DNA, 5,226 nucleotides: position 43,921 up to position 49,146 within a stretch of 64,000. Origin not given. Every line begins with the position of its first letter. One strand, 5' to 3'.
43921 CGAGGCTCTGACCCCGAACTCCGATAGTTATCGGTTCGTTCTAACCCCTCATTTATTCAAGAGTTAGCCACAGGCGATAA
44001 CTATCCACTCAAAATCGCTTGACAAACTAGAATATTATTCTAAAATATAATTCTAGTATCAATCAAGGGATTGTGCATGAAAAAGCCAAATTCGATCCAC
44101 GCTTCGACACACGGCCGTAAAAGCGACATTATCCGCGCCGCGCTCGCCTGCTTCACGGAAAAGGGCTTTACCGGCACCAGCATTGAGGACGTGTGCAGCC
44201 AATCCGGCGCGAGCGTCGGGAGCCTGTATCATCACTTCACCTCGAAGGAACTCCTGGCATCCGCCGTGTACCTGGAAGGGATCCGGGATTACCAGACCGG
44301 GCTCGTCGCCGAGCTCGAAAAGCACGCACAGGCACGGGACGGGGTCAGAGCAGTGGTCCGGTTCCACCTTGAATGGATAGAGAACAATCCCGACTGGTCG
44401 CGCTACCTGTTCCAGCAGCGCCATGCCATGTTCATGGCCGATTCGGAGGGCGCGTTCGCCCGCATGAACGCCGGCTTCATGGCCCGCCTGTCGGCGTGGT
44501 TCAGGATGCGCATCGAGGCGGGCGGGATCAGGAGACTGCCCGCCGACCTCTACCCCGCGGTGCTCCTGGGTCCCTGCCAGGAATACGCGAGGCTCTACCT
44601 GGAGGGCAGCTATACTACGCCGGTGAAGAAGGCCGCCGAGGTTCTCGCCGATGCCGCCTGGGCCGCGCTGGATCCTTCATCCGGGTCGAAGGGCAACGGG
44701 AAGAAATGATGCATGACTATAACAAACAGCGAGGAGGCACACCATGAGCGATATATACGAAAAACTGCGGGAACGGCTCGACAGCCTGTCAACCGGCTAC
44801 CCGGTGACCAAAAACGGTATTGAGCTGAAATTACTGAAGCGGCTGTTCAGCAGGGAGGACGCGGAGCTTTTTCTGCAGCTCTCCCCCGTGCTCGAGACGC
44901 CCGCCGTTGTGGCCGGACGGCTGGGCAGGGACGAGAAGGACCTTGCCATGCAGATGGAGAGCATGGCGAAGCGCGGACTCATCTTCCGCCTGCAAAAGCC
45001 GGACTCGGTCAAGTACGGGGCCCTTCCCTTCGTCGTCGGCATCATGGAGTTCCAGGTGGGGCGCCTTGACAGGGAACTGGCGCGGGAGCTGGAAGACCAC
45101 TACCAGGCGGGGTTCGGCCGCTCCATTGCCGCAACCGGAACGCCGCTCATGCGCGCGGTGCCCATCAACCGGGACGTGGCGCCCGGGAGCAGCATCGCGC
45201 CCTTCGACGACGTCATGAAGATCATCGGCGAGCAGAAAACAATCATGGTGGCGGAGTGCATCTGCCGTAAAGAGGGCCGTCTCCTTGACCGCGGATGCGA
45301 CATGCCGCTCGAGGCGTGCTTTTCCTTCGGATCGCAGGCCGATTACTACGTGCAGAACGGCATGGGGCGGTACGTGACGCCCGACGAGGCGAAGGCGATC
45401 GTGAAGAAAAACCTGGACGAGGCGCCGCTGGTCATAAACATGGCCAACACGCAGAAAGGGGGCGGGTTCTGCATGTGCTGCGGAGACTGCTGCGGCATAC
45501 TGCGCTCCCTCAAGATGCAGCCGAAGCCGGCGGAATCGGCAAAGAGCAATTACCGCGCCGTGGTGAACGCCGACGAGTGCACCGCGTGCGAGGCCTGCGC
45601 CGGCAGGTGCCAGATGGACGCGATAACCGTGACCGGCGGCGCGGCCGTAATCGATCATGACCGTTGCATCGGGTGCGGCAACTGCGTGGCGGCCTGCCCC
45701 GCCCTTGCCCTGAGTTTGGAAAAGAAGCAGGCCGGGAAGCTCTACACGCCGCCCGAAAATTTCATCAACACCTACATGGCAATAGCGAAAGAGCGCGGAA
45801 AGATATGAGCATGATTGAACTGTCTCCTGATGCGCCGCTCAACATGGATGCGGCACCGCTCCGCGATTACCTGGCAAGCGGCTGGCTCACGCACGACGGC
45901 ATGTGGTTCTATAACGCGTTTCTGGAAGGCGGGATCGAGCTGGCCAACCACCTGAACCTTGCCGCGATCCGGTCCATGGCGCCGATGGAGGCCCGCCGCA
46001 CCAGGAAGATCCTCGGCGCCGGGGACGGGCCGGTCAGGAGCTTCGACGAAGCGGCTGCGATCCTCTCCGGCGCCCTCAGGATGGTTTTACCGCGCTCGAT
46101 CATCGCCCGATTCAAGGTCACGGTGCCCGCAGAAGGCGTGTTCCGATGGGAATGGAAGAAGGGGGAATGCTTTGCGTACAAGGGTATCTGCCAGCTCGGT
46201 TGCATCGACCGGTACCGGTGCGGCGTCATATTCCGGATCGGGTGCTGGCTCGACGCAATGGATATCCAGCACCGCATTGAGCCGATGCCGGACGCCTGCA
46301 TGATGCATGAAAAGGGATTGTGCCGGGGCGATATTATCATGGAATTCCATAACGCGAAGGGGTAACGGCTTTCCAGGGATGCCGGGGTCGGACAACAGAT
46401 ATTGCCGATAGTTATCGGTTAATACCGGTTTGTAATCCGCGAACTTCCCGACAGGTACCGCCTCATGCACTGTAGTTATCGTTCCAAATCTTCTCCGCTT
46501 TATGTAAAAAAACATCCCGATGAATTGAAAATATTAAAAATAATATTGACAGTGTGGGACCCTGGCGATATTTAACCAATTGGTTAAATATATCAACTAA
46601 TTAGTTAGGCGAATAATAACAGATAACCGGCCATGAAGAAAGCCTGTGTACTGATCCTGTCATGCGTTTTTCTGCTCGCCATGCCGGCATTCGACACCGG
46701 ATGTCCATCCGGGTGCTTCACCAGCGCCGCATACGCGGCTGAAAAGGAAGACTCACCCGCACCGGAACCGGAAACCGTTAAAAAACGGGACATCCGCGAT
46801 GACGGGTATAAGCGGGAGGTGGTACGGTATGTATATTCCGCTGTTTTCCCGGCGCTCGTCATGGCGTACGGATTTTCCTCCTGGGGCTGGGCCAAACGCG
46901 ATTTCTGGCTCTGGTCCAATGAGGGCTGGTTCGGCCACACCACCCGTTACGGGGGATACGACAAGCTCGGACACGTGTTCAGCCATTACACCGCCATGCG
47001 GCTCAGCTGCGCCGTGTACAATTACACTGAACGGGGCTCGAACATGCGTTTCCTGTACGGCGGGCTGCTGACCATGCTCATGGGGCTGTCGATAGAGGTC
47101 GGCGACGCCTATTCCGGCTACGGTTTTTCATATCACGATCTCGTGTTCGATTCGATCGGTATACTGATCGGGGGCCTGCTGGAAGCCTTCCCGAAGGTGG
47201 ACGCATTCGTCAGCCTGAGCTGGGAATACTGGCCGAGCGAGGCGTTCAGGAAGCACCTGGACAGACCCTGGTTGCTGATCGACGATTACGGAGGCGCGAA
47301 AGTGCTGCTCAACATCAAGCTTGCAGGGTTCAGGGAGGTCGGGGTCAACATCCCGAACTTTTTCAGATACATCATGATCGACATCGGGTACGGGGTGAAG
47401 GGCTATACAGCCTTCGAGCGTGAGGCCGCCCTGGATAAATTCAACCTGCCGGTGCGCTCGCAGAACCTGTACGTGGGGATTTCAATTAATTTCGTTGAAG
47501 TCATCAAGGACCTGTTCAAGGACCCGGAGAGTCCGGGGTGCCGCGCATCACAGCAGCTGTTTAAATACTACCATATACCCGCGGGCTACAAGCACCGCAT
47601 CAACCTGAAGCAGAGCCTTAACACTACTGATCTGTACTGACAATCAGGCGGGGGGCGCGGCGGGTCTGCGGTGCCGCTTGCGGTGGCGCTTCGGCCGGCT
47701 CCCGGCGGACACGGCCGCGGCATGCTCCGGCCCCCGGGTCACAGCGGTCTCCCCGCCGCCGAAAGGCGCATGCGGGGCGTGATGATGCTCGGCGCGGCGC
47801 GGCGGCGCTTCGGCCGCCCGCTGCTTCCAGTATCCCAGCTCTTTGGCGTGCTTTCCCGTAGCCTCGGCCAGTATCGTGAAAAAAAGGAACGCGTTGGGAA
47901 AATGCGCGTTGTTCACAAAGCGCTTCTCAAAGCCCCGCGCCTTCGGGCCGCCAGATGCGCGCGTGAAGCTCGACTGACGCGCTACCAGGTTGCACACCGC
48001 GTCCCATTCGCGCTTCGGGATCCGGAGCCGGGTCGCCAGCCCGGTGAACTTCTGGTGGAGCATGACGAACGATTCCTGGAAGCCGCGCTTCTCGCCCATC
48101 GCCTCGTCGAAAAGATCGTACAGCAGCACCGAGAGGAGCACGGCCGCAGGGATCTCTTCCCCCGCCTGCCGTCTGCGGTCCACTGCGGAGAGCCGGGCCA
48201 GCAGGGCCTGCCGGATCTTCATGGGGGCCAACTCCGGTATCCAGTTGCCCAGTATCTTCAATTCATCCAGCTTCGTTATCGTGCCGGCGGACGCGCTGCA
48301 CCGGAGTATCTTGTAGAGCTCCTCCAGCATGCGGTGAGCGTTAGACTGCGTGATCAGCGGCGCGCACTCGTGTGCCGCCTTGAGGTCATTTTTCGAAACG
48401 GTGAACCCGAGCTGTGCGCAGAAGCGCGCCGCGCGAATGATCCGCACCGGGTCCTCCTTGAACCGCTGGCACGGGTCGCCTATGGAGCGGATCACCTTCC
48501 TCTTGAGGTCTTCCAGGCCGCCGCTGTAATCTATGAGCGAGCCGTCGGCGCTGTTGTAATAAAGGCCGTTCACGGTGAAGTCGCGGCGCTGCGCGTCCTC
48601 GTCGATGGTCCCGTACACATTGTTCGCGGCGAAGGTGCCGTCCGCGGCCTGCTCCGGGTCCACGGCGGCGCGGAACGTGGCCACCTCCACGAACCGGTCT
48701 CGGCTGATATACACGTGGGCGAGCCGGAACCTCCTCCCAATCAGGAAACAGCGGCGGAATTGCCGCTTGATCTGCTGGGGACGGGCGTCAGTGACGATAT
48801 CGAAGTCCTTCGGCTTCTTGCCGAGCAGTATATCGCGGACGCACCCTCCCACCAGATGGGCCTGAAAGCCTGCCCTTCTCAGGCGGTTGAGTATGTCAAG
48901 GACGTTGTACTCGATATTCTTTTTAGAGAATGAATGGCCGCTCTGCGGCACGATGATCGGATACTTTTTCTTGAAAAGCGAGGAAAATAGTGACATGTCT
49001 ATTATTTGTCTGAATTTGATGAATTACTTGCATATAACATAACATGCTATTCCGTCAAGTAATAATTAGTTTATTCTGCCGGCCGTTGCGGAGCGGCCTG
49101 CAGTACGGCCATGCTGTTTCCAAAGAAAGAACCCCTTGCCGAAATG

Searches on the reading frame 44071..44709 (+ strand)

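Call 59: search_protein_families(library=pfam, proteins=[window:44071-44709:+], max_evalue=0.001)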
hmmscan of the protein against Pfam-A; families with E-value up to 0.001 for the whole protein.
window:44071-44709:+ (212 aa): 1 family
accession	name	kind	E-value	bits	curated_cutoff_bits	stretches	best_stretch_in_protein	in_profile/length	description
PF00440.29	TetR_N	-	1.2e-14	54.2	24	1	20-66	1-47/47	Bacterial regulatory proteins, tetR family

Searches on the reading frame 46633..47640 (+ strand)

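Call 59: search_protein_families(library=pfam, proteins=[window:46633-47640:+], max_evalue=0.001)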
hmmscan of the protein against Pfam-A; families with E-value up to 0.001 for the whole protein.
window:46633-47640:+ (335 aa): 1 family
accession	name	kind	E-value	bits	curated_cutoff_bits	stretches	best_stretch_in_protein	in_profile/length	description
PF10043.14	DUF2279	-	2.3e-17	63.9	28.6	1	97-183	2-89/91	Predicted periplasmic lipoprotein (DUF2279)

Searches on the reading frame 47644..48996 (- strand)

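Call 66: search_protein_families(library=pfam, proteins=[window:47644-48996:-], max_evalue=0.00001)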
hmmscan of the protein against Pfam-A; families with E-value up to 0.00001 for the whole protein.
window:47644-48996:- (450 aa): 2 families
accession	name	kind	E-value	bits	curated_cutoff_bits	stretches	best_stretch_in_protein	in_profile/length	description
PF01743.26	PolyA_pol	-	1.7e-37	129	23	1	47-170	2-126/126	Poly A polymerase head domain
PF12627.12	PolyA_pol_RNAbd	-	6.8e-10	39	22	1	197-258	1-62/64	Probable RNA and SrmB- binding site of polymerase A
